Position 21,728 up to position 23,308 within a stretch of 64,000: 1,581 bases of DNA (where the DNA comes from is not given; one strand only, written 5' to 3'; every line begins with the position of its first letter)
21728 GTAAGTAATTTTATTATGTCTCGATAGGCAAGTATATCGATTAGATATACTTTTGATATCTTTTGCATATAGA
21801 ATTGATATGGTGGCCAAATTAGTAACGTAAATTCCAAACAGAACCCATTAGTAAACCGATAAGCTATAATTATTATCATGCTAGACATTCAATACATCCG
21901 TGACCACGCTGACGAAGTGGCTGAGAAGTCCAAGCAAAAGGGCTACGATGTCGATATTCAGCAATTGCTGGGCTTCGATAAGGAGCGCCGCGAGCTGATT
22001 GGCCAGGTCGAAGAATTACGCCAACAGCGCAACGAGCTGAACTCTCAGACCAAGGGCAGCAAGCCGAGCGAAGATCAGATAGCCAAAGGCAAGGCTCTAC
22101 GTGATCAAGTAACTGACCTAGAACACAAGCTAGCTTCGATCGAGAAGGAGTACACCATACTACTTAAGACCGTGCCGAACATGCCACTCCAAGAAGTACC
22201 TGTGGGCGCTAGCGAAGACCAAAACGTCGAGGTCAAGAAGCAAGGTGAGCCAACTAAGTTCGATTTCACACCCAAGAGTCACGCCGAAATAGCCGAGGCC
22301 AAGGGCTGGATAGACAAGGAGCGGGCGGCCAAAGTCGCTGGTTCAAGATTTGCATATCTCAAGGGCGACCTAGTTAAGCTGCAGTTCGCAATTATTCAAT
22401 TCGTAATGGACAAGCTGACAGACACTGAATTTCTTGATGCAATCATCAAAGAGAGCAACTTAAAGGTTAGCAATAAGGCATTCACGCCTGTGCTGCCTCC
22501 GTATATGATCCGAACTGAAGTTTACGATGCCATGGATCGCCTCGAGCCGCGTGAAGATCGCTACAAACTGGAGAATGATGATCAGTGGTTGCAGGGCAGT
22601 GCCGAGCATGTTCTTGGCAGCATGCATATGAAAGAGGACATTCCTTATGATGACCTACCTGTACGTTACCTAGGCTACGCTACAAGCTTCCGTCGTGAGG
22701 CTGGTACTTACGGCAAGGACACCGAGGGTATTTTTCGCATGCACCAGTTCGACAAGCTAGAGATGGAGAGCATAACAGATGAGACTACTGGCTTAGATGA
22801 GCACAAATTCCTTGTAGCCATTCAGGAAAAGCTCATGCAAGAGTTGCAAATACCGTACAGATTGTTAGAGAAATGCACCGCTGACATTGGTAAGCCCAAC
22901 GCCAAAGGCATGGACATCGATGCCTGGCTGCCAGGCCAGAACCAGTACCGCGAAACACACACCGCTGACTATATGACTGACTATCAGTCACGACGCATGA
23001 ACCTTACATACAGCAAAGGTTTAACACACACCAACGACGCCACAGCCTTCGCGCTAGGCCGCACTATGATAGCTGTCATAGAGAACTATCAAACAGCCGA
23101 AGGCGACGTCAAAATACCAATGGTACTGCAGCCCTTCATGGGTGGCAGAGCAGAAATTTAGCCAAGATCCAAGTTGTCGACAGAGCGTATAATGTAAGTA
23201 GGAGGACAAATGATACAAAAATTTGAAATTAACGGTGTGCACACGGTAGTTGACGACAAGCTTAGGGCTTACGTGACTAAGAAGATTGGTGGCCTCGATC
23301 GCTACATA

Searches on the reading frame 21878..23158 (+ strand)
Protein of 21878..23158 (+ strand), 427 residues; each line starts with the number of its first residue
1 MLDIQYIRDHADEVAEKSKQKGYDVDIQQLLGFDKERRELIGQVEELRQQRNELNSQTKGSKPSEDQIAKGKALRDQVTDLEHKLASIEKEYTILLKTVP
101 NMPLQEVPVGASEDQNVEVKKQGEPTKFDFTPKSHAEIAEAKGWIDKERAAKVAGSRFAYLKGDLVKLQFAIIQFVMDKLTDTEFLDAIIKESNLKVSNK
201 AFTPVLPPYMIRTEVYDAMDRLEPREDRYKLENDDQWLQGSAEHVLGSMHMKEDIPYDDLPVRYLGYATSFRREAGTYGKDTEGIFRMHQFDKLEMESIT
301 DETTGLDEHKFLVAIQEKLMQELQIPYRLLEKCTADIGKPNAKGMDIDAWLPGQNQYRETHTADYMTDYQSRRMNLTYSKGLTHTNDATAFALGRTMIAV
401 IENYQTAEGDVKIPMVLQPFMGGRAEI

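Call 28: find_homologous_proteins(query=window:21878-23158:+, max_evalue=1e-100)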
Query window:21878-23158:+ (427 aa): 7694 proteins with E <= 1e-100 among 8000 candidates; the best 120 are listed.
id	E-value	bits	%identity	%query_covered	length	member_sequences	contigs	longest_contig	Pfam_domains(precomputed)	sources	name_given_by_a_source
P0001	1.1e-283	958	100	100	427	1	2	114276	PF00587.31,PF02403.28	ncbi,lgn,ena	ncbi:MAG: serine--tRNA ligase [Patescibacteria group bacterium]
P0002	4.6e-259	877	89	100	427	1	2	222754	PF00587.31,PF02403.28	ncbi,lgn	-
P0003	3.4e-247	838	87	100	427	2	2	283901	PF00587.31,PF02403.28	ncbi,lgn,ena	ncbi:MAG: serine--tRNA ligase [Patescibacteria group bacterium]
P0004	1.8e-237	806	84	100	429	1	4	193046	PF00587.31,PF02403.28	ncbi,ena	ncbi:MAG: serine--tRNA ligase [Patescibacteria group bacterium]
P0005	7.1e-222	754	74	100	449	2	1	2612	PF00587.31,PF02403.28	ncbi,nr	ncbi:MAG TPA: serine--tRNA ligase [Methylomirabilota bacterium]|nr:serine--tRNA ligase [Methylomirab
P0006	1.2e-212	724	74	100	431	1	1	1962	PF00587.31,PF02403.28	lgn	-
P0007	1.0e-211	721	74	100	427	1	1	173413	PF00587.31,PF02403.28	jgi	jgi:seryl-tRNA synthetase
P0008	5.9e-211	719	73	100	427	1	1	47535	PF00587.31,PF02403.28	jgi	jgi:seryl-tRNA synthetase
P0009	1.9e-210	717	73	100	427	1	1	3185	PF00587.31,PF02403.28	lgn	-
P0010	7.2e-210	715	75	100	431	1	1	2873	PF00587.31,PF02403.28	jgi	jgi:seryl-tRNA synthetase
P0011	2.9e-208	710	73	100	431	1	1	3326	PF00587.31,PF02403.28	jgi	jgi:seryl-tRNA synthetase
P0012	3.4e-208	709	74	100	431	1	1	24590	PF00587.31,PF02403.28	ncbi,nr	ncbi:MAG TPA: serine--tRNA ligase [Candidatus Saccharimonadales bacterium]|nr:serine--tRNA ligase [C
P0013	7.1e-208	708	75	100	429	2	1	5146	PF00587.31,PF02403.28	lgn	-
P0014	7.2e-207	705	73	100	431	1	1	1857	PF00587.31,PF02403.28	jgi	jgi:seryl-tRNA synthetase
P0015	1.3e-206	704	72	100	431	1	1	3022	PF00587.31,PF02403.28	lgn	-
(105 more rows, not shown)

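Call 29: find_encoding_contigs(protein=P0002, flank=10000, max_places=2)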
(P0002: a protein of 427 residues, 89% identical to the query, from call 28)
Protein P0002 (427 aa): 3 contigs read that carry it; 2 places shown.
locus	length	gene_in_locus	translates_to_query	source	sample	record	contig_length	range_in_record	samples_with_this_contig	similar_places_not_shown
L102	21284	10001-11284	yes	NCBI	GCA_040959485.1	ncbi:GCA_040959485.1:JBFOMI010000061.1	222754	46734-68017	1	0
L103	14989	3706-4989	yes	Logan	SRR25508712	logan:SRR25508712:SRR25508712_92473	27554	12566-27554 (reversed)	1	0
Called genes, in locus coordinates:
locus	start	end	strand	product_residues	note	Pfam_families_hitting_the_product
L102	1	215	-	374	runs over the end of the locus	PF03734:YkuD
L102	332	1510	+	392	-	PF02163:Peptidase_M50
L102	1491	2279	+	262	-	PF02517:Rce1-like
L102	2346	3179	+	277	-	PF00696:AA_kinase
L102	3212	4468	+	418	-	PF00587:tRNA-synt_2b, PF03129:HGTP_anticodon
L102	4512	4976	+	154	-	PF03449:GreA_GreB_N, PF01272:GreA_GreB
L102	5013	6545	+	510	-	PF01921:tRNA-synt_1f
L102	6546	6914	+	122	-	PF06262:Zincin_1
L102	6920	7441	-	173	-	-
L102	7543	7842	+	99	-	-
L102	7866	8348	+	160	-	PF01625:PMSR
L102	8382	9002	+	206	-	PF00702:Hydrolase, PF06888:Put_Phosphatase (faint), PF08282:Hydrolase_3 (faint), PF12710:HAD, PF13419:HAD_2, PF13242:Hydrolase_like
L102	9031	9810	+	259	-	PF12705:PDDEXK_1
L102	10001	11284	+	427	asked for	PF02403:Seryl_tRNA_N, PF00587:tRNA-synt_2b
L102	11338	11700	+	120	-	PF02482:Ribosomal_S30AE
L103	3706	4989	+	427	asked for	PF02403:Seryl_tRNA_N, PF00587:tRNA-synt_2b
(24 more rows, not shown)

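Call 30: find_encoding_contigs(protein=P0003, flank=10000, max_places=2)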
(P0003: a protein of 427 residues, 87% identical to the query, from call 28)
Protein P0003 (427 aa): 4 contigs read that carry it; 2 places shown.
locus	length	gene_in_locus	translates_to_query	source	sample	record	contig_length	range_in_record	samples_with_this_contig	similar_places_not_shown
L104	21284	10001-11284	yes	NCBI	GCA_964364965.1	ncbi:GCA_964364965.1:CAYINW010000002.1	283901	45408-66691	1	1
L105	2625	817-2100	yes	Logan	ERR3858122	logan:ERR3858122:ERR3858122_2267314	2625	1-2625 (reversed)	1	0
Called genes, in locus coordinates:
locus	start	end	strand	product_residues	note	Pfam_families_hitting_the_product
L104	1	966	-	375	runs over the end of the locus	PF03734:YkuD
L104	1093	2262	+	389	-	PF02163:Peptidase_M50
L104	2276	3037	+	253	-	PF02517:Rce1-like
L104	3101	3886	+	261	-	PF00696:AA_kinase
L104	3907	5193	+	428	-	PF00587:tRNA-synt_2b, PF03129:HGTP_anticodon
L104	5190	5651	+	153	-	PF03449:GreA_GreB_N, PF01272:GreA_GreB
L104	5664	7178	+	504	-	PF01336:tRNA_anti-codon, PF00152:tRNA-synt_2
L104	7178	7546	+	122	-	PF06262:Zincin_1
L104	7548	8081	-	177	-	-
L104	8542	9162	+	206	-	PF00702:Hydrolase, PF06888:Put_Phosphatase (faint), PF08282:Hydrolase_3 (faint), PF12710:HAD, PF13419:HAD_2, PF13242:Hydrolase_like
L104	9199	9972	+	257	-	PF12705:PDDEXK_1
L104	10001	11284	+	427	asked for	PF02403:Seryl_tRNA_N, PF00587:tRNA-synt_2b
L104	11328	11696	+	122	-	PF02482:Ribosomal_S30AE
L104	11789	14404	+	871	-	PF07517:SecA_DEAD, PF01043:SecA_PP_bind, PF21090:P-loop_SecA, PF07516:SecA_SW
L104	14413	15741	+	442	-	PF00675:Peptidase_M16, PF05193:Peptidase_M16_C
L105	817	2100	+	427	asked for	PF02403:Seryl_tRNA_N, PF00587:tRNA-synt_2b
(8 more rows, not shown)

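Call 31: find_encoding_contigs(protein=P0004, flank=10000, max_places=2)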
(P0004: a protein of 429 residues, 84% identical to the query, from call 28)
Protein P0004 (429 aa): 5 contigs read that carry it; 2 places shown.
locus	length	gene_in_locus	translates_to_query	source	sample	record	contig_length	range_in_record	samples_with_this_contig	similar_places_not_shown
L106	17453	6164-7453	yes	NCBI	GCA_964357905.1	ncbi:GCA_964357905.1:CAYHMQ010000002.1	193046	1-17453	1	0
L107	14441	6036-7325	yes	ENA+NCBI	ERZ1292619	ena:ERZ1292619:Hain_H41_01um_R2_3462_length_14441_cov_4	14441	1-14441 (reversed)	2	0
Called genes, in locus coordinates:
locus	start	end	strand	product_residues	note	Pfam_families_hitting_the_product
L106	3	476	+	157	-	?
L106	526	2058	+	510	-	PF01921:tRNA-synt_1f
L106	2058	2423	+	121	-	PF06262:Zincin_1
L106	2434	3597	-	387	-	-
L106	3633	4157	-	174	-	-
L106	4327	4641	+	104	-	-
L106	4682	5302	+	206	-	PF00702:Hydrolase, PF06888:Put_Phosphatase (faint), PF08282:Hydrolase_3 (faint), PF12710:HAD, PF13419:HAD_2, PF13242:Hydrolase_like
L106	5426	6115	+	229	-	PF12705:PDDEXK_1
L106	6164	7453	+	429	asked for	PF02403:Seryl_tRNA_N, PF00587:tRNA-synt_2b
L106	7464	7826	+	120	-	PF02482:Ribosomal_S30AE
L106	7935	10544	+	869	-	PF07517:SecA_DEAD, PF01043:SecA_PP_bind, PF21090:P-loop_SecA, PF07516:SecA_SW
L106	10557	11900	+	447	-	PF00675:Peptidase_M16, PF05193:Peptidase_M16_C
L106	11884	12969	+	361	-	PF03462:PCRF, PF00472:RF-1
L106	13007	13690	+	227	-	PF00005:ABC_tran, PF13304:AAA_21 (faint)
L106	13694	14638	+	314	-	PF18075:FtsX_ECD, PF02687:FtsX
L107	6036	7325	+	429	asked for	PF02403:Seryl_tRNA_N, PF00587:tRNA-synt_2b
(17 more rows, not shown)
